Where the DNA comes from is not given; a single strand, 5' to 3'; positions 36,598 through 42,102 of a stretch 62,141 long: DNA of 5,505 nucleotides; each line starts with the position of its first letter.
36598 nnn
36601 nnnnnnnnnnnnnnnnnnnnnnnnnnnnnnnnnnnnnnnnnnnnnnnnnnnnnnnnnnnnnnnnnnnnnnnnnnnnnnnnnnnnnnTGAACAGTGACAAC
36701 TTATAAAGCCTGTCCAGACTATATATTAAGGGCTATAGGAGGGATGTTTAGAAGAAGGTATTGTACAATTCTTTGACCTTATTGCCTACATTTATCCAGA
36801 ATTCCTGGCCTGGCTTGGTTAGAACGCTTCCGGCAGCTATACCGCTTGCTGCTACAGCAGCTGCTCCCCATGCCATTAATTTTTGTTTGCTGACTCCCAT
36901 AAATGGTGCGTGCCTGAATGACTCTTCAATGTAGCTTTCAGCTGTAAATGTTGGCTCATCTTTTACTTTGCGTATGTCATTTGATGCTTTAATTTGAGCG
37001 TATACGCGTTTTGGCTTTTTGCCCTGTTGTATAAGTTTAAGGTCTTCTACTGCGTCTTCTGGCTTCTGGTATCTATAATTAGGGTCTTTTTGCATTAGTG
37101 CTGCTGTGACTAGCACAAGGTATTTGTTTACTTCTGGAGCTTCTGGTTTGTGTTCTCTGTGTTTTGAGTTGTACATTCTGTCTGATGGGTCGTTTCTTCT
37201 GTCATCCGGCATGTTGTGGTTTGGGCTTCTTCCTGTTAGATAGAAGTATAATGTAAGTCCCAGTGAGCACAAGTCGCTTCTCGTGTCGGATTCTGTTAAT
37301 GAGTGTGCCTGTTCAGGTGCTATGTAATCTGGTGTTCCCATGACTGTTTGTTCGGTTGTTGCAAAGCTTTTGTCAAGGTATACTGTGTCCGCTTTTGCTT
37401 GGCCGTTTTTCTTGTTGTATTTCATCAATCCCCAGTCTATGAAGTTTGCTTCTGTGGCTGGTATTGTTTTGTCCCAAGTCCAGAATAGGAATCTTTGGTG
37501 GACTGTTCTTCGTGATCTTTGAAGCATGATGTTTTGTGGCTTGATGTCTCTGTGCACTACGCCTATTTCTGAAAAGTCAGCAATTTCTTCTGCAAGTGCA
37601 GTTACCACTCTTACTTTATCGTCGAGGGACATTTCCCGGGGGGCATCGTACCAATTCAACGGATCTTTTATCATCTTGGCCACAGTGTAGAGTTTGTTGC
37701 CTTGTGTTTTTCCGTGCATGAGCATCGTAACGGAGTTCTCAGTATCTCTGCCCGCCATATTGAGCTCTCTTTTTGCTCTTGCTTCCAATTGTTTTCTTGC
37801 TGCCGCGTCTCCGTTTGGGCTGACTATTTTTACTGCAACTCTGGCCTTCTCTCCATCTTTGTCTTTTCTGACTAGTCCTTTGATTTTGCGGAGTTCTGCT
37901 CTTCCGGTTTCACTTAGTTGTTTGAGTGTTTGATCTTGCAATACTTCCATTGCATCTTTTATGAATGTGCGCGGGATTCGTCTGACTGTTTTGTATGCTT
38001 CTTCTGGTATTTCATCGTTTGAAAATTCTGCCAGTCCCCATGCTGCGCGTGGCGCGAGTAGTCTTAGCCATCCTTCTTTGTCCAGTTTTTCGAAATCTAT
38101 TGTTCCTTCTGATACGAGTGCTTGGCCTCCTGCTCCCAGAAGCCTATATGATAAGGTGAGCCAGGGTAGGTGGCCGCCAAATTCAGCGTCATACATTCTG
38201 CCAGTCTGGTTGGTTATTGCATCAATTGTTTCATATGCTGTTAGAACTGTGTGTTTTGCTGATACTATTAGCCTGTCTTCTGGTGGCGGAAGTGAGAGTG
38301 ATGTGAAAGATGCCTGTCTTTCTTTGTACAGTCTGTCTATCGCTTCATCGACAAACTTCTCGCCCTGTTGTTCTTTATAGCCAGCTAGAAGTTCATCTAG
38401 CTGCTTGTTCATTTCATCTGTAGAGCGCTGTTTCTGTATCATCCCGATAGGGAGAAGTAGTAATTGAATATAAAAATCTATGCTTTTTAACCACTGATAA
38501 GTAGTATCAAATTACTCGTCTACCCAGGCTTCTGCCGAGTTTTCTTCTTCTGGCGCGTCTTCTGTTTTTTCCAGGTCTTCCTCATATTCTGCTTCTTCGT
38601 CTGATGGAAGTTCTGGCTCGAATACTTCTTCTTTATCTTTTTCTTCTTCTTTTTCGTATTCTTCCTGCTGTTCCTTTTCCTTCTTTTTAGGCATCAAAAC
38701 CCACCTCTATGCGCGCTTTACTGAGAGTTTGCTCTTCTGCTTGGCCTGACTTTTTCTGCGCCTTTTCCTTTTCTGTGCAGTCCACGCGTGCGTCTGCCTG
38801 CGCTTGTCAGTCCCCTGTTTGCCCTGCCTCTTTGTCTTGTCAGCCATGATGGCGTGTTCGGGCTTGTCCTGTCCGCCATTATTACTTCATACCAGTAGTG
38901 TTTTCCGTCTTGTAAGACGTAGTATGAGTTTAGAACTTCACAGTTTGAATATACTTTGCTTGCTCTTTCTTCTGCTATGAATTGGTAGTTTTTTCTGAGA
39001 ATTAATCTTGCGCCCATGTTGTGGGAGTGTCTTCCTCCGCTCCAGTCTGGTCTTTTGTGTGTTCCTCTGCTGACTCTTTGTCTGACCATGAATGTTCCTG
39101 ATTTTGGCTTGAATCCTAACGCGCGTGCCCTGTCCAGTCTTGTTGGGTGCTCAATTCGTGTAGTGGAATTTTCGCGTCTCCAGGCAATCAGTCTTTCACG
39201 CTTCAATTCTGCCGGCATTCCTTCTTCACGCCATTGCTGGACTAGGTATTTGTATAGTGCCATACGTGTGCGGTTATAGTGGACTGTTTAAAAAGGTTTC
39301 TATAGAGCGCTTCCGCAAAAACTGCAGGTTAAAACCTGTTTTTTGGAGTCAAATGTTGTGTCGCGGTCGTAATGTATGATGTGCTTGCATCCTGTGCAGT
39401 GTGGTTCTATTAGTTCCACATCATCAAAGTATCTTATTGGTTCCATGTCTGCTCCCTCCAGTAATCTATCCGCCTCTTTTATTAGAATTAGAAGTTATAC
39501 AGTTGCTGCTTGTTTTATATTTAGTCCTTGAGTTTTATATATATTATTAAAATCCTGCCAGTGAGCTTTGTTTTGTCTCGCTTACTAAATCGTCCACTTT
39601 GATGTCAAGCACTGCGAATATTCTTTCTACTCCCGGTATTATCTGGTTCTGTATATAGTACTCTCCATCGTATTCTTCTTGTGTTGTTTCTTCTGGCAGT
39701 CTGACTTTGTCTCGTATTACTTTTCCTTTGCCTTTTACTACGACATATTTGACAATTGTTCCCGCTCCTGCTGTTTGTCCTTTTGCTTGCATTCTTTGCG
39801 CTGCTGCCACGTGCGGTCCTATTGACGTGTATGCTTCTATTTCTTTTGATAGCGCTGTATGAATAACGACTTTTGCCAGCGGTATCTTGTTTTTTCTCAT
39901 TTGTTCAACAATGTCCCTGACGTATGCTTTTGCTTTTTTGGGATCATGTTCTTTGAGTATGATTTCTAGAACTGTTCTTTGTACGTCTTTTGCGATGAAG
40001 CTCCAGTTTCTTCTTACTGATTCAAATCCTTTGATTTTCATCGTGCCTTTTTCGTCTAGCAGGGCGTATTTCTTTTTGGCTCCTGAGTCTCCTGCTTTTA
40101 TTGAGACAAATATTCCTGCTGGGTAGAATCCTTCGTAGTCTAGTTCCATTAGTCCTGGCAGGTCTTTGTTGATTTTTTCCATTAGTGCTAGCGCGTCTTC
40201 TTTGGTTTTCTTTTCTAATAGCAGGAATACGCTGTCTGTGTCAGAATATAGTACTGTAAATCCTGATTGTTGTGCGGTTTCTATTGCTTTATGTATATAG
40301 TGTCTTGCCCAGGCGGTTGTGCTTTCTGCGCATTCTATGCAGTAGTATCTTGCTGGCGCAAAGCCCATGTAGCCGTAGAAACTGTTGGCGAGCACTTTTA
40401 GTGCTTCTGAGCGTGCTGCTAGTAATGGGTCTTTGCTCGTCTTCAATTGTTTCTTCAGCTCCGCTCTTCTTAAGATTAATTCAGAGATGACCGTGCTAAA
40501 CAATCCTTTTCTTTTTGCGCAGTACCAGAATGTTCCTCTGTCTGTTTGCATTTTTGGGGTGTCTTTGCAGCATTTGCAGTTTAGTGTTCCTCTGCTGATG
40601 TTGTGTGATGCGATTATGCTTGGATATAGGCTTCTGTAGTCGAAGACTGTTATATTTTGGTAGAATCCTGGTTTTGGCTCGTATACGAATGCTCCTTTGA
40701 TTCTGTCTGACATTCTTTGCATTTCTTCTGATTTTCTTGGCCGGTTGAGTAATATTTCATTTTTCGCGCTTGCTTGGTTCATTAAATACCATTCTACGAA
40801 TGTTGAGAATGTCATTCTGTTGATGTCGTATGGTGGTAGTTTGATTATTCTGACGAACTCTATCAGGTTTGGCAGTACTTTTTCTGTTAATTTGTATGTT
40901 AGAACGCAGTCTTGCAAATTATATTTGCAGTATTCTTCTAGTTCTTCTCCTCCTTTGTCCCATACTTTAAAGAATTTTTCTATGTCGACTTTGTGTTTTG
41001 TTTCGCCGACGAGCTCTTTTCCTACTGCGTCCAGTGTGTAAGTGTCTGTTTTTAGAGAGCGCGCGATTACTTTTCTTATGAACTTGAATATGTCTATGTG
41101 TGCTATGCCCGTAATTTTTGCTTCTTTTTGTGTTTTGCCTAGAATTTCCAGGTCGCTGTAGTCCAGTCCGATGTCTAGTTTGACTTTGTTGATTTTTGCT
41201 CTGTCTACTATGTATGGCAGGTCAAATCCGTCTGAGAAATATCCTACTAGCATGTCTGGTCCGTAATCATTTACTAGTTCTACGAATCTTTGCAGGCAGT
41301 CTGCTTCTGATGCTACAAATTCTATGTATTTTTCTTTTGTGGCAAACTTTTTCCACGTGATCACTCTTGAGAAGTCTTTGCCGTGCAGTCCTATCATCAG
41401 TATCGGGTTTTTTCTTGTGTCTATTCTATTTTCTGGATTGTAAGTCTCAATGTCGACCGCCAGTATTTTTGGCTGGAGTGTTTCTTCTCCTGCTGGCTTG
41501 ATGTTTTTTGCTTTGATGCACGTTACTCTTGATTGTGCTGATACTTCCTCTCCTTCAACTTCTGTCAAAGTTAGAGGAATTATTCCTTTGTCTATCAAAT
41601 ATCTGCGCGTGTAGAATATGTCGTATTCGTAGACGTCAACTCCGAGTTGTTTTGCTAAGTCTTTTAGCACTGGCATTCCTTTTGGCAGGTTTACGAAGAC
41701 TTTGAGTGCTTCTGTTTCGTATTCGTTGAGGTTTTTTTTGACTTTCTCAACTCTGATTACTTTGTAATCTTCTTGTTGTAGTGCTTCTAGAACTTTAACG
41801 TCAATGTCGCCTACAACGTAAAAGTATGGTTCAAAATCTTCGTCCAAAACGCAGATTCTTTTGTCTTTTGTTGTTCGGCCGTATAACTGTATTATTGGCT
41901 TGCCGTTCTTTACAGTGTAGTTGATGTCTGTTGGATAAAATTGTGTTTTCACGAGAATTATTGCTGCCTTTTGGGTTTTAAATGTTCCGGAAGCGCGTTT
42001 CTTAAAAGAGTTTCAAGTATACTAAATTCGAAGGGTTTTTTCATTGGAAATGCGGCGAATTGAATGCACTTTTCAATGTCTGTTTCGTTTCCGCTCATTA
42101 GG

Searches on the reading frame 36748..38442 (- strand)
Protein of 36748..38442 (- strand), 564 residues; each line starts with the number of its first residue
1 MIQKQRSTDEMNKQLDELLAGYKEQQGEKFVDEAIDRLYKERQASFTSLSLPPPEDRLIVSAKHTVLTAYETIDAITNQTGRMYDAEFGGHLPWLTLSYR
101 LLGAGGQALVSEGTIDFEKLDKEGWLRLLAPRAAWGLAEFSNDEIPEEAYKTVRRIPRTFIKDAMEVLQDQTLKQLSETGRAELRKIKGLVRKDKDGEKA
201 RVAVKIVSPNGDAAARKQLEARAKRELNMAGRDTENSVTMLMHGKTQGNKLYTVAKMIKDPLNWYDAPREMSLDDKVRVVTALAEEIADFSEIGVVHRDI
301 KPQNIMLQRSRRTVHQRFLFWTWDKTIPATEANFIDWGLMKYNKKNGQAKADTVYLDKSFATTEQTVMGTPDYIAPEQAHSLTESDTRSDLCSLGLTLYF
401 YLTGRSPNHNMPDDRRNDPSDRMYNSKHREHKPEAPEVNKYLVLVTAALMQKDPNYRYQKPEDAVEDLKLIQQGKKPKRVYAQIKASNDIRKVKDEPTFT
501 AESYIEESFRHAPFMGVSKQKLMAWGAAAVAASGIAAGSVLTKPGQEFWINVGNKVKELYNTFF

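Call 40: search_protein_families(library=pfam, proteins=[window:36748-38442:-], max_evalue=0.001)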
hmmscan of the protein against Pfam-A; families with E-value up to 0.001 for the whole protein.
window:36748-38442:- (564 aa): 2 families
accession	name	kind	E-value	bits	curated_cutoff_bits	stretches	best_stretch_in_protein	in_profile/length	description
PF00069.31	Pkinase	-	1.3e-17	64.5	31.7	1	195-459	19-253/263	Protein kinase domain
PF07714.23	PK_Tyr_Ser-Thr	-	2.2e-09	37.5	23.1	1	188-457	17-248/258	Protein tyrosine and serine/threonine kinase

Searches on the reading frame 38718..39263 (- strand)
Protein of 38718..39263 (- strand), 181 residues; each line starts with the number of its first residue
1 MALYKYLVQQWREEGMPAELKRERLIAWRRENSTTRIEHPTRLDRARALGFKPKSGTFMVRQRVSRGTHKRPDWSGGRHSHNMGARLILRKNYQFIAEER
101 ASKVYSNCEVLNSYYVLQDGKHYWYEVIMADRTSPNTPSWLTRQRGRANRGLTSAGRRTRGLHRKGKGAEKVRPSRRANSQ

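Call 40: search_protein_families(library=pfam, proteins=[window:38718-39263:-], max_evalue=0.001)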
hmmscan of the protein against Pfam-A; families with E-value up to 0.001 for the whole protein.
window:38718-39263:- (181 aa): 1 family
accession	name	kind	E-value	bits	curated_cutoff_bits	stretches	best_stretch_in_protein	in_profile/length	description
PF00827.22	Ribosomal_L15e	-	2e-52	178.1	27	1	3-179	2-191/191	Ribosomal L15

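Call 45: find_homologous_proteins(query=window:38718-39263:-, max_evalue=1e-30)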
Query window:38718-39263:- (181 aa): 6494 proteins with E <= 1e-30 among 7168 candidates; the best 120 are listed.
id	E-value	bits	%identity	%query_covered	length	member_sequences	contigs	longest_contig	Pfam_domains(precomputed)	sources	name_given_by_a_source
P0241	2.1e-107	375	92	100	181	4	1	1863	PF00827.23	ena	-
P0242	3.0e-88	312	78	100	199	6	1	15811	PF00827.23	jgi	-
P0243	5.0e-82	292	71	100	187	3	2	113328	PF00827.23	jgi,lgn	jgi:large subunit ribosomal protein L15e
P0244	9.0e-82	291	73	99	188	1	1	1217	PF00827.23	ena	-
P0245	8.0e-81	288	72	100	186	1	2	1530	PF00827.23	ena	-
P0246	2.5e-80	287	71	100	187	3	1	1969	PF00827.23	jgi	jgi:large subunit ribosomal protein L15e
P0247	2.5e-79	283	69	99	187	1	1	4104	PF00827.23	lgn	-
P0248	1.3e-78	281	72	100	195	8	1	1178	PF00827.23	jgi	jgi:large subunit ribosomal protein L15e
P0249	1.5e-78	281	71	100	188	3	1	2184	PF00827.23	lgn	-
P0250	1.5e-78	281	69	99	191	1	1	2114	PF00827.23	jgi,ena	-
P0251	2.6e-78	280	69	99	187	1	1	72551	PF00827.23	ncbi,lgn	ncbi:MAG: 50S ribosomal protein L15e [Candidatus Woesearchaeota archaeon]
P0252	6.4e-78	279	69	100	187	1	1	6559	PF00827.23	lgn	-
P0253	7.0e-78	279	68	99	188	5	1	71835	PF00827.23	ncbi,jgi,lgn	-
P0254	9.2e-78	278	70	100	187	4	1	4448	PF00827.23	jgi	-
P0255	2.8e-77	277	72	100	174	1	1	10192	PF00827.23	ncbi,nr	ncbi:50S ribosomal protein L15e [uncultured archaeon]|nr:50S ribosomal protein L15e [uncultured arch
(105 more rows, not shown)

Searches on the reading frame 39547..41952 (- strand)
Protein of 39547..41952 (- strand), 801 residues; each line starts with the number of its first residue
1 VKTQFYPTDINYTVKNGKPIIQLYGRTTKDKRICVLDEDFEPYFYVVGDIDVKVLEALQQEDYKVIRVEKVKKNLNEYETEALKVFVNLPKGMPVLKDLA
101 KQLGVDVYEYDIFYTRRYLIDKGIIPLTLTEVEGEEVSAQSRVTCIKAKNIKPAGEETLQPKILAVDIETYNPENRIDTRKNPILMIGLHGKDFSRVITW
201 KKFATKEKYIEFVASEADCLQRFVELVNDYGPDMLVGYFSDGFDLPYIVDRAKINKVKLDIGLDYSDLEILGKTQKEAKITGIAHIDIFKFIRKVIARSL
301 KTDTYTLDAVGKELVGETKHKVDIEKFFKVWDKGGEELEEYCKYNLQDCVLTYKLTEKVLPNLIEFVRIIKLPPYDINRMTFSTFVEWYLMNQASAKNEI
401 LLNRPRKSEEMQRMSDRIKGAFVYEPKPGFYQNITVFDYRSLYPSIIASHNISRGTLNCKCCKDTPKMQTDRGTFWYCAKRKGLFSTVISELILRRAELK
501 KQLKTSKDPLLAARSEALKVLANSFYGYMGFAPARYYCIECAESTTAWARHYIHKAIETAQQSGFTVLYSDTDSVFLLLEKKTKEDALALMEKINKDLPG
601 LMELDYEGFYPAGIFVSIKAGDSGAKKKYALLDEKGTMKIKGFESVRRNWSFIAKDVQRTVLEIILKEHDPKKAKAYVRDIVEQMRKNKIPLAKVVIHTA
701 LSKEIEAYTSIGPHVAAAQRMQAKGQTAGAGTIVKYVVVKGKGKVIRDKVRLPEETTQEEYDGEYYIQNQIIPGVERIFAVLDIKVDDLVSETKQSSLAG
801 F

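Call 40: search_protein_families(library=pfam, proteins=[window:39547-41952:-], max_evalue=0.001)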
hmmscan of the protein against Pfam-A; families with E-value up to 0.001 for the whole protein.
window:39547-41952:- (801 aa): 6 families
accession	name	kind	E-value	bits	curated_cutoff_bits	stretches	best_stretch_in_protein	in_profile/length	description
PF00136.26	DNA_pol_B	-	5.1e-67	227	23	1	383-780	12-451/453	DNA polymerase family B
PF03104.25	DNA_pol_B_exo1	-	2.3e-30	106.2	23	1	105-310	1-242/242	DNA polymerase family B, exonuclease domain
PF13482.12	RNase_H_2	-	6.7e-08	33.1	22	1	166-359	3-164/165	RNase_H superfamily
PF10108.15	DNA_pol_B_exo2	-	4.2e-06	27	24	1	214-354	35-168/213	Predicted 3'-5' exonuclease related to the exonuclease domain of PolB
PF03175.18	DNA_pol_B_2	-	0.0001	21.8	25.8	1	320-455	123-253/468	DNA polymerase type B, organellar and viral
PF09393.16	DUF2001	-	0.00097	19.6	27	0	620-705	43-128/139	Phage tail tube protein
